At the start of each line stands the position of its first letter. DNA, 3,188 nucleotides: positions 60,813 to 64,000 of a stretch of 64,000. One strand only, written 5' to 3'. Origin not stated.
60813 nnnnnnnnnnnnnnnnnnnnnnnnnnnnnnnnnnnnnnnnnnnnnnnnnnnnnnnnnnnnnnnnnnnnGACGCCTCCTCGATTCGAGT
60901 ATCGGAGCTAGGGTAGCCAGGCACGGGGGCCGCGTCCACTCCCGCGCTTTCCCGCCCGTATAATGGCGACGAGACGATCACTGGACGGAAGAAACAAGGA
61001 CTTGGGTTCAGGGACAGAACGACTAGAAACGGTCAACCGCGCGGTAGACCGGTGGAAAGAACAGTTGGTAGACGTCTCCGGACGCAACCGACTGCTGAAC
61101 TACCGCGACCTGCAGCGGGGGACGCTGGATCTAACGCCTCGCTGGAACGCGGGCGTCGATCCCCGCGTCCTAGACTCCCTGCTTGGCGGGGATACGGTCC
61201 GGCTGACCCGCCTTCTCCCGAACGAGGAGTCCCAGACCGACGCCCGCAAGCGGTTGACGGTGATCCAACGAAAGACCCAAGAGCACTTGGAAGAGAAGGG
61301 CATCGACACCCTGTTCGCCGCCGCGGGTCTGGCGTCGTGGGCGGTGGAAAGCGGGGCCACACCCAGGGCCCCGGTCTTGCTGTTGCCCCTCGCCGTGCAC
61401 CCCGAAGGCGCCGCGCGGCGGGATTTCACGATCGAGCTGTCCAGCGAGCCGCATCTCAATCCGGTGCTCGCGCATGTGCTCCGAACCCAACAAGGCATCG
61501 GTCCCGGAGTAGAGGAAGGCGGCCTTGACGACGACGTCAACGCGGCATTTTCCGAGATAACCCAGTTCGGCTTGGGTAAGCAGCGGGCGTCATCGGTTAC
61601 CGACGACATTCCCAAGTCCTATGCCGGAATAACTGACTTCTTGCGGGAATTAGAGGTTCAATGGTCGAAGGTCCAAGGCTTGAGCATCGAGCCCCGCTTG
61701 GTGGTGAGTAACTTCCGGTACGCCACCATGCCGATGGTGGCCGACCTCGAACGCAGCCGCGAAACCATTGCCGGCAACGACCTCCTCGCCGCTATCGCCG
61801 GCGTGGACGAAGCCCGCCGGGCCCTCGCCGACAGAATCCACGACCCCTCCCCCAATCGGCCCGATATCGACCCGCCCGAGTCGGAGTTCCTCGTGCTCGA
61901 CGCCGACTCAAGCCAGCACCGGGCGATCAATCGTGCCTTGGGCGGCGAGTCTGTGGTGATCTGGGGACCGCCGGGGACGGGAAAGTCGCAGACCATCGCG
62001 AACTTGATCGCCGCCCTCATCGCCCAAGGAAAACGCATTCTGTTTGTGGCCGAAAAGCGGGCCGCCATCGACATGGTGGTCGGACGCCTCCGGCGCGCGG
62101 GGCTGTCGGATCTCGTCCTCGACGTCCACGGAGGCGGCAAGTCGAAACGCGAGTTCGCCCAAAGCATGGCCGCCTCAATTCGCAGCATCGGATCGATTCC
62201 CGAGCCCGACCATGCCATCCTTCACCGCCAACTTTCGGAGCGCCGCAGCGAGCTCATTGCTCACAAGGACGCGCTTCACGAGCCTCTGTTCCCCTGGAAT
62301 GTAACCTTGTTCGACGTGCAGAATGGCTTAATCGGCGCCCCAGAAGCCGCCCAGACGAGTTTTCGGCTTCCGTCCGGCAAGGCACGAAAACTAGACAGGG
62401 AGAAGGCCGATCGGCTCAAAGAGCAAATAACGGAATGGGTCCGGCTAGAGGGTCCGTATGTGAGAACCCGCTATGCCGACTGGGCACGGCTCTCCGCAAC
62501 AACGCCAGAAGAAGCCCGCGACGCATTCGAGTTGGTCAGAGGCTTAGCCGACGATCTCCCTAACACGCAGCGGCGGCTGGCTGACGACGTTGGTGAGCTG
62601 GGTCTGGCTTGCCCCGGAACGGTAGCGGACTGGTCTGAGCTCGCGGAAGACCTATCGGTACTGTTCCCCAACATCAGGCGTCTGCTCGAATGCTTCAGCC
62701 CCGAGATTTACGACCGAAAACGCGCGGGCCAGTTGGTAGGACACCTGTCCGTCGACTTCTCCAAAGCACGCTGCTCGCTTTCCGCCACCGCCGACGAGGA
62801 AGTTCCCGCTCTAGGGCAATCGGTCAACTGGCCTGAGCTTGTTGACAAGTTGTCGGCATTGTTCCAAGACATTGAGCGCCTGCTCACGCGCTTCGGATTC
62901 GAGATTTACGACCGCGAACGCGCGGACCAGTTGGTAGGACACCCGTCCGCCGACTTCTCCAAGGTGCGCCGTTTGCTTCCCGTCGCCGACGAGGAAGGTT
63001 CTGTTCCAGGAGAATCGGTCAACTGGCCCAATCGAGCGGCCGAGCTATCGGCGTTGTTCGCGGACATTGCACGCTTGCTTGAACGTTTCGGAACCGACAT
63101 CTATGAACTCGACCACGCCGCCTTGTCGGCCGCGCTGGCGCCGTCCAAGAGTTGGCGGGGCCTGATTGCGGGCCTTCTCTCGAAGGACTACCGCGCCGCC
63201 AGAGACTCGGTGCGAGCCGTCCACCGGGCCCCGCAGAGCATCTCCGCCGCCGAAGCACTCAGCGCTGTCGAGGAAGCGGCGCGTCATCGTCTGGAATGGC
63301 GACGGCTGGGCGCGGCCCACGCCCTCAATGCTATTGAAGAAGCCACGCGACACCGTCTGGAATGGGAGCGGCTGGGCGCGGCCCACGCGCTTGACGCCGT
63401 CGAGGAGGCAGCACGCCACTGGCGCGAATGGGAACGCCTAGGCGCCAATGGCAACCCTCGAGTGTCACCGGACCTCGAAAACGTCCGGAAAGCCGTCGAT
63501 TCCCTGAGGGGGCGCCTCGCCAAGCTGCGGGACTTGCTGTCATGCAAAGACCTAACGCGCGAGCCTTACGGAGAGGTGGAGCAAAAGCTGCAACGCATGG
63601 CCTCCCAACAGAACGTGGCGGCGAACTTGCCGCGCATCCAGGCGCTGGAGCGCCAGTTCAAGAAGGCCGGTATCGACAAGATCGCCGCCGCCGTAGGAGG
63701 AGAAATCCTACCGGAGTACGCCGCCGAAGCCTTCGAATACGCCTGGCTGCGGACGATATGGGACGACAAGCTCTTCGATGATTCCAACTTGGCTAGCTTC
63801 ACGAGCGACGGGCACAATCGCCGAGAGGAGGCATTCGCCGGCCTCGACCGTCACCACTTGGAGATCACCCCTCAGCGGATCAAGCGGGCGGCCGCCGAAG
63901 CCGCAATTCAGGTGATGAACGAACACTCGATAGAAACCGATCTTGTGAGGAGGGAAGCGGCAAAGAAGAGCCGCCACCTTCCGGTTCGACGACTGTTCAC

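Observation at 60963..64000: Giant DUF4011-like/SF1-helicase ORF missing from the ORF track, with internal coding tandem repeats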

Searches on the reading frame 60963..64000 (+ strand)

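Call 4: search_protein_families(library=pfam, proteins=[window:60963-64000:+], max_evalue=0.1)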
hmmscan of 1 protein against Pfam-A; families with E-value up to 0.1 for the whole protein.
window:60963-64000:+ (1012 aa): 17 families
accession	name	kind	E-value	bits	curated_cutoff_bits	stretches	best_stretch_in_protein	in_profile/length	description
PF13195.11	DUF4011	-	1.9e-13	51.1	22.2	1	35-173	2-158/158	Protein of unknown function (DUF4011)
PF13086.12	AAA_11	-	4.5e-12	46.7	27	1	315-378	3-74/257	AAA domain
PF13245.12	AAA_19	-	7.6e-06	26.6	25.1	1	318-371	1-57/134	AAA domain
PF13604.12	AAA_30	-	2e-05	24.9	27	1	315-369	3-59/191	AAA domain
PF04851.21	ResIII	-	4.7e-05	23.8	22.5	1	316-376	6-73/164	Type III restriction enzyme, res subunit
PF00270.35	DEAD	-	7.9e-05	22.9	26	1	317-420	3-109/167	DEAD/DEAH box helicase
PF13191.12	AAA_16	-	0.0017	19.3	32.6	1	321-393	15-86/167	AAA ATPase domain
PF00142.24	Fer4_NifH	-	0.0023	17.9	25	1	331-362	3-34/271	4Fe-4S iron sulfur cluster binding proteins, NifH/frxC family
PF20720.3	nSTAND3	-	0.0034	17.5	27.2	1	329-364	18-52/155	Novel STAND NTPase 3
PF05127.21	NAT10_TcmA_helicase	-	0.0036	17.6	22.7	1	332-378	1-48/176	RNA cytidine acetyltransferase NAT10/TcmA, helicase domain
PF00580.27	UvrD-helicase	-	0.0038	17.4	23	1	317-362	4-51/271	UvrD/REP helicase N-terminal domain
PF13481.12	AAA_25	-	0.0057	16.7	27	1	323-368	27-74/195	AAA domain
PF13401.12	AAA_22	-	0.013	16.2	27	1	329-365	6-42/130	AAA domain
PF03308.22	MeaB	-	0.016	14.7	23.1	1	329-363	34-68/273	Methylmalonyl Co-A mutase-associated GTPase MeaB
PF00910.28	RNA_helicase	-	0.066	14.1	21.5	0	331-355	1-25/105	RNA helicase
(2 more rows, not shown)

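Call 5: search_protein_families(library=ncbifam, proteins=[window:60963-64000:+], max_evalue=0.1)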
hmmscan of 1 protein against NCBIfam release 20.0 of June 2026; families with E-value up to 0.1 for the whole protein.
window:60963-64000:+ (1012 aa): 16 families
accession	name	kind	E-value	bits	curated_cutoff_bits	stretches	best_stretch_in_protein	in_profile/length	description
NF058533.1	antiphage_ProA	equivalog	8.4e-94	315.2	1500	2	86-1012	448-1272/1903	anti-phage protein ProA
NF042953.1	Hhe_antiphage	equivalog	3.8e-46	157.2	2000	2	310-492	323-509/1797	DUF4011 domain-containing anti-phage protein Hhe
TIGR00376.1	TIGR00376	hypoth_equivalog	1.2e-12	47.1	348.9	1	312-378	157-224/639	IGHMBP2 family helicase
NF040671.1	PLuB_AAA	exception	1.9e-09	35.5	999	1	315-394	817-896/1256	PLuB system helicase-like protein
TIGR01448.2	helicase_RecD2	equivalog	8.7e-06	24.1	500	1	313-363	316-366/713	SF1B family DNA helicase RecD2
TIGR01447.1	recD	equivalog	5.4e-05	21.9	310.15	1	316-357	150-192/597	exodeoxyribonuclease V subunit alpha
NF006038.0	PRK08181.1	subfamily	0.0012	18.2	317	1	328-363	107-142/271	transposase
NF008127.0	PRK10875.1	equivalog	0.0043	15.6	671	1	321-354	164-197/619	exodeoxyribonuclease V subunit alpha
TIGR03744.1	traC_PFL_4706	equivalog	0.0058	14.5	520.6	1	331-382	477-528/892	conjugative transfer ATPase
NF038214.1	IS21_help_AAA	equivalog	0.011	15.4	200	1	328-364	90-126/232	IS21-like element helper ATPase IstB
NF009701.0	PRK13230.1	subfamily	0.017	14.2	350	1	331-363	4-36/291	nitrogenase reductase-like protein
NF053622.1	ATPseBagAMYCTU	equivalog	0.021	14.2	400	1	334-371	13-51/325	ATPase BagA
NF033441.0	BREX_BrxC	hypoth_equivalog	0.025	12.8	400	1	738-886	975-1124/1173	BREX system P-loop protein BrxC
NF006746.0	PRK09270.1-5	subfamily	0.047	12.6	250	0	331-359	24-52/210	nucleoside/nucleotide kinase family protein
TIGR01287.1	nifH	equivalog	0.049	12.9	394.35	1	331-363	3-35/275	nitrogenase iron protein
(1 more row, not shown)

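Call 6: search_protein_families(library=padloc, proteins=[window:60963-64000:+], max_evalue=0.1)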
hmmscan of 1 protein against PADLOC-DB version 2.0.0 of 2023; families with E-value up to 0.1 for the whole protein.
window:60963-64000:+ (1012 aa): 12 families
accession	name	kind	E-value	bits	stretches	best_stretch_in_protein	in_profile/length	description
PDLC05009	PDC-S37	-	4e-93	311.2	4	222-564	200-544/1550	-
PDLC02194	Hhe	-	3e-30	102.3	1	310-414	422-526/1911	-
PDLC03920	MkoA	-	3.6e-12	43.4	1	282-396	583-704/1112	-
PDLC04140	mad8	-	1.5e-07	29.3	1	328-401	27-96/314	mads_8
PDLC03921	MkoA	-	5.7e-07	25.6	1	296-378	1004-1094/1607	-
PDLC04700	PDC-M54A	-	0.0016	13.4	1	318-369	307-358/1657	-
PDLC01734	typeIV_RecD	-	0.0017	14.7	1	312-363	338-389/763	RecD_0_IVD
PDLC05035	PDC-S53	-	0.0038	13.3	1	331-375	513-555/900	-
PDLC04173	GajB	-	0.023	11.6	1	330-382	11-62/471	-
PDLC01439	typeIV_DinG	-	0.036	10.7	0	327-374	33-77/575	CAS-IV-A; associated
PDLC05064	PDC-S68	-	0.044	9.4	1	331-364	703-736/1273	-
PDLC03924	MkoC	-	0.088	8.8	1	318-354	253-292/1136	-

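Call 10: find_related_loci(query=window:60963-64000:+, collection=genome_contigs, flank=10000)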
Query window:60963-64000:+ (1012 aa) in genome_contigs; peptide patterns used: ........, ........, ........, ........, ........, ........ (x = any residue, [..] = any of these).
31 stretches matched a pattern; 1 encode a relative of the query (tblastn E <= 1e-3); 1 distinct loci.
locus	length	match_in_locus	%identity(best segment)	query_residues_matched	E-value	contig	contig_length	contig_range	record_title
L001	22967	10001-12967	77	1-1012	0e+0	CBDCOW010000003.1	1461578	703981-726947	MAG: Dehalococcoidia bacterium isolate b2375acc-e336-44db-93fb-aeb584a91759 genome assembly, contig: contig_3, whole gen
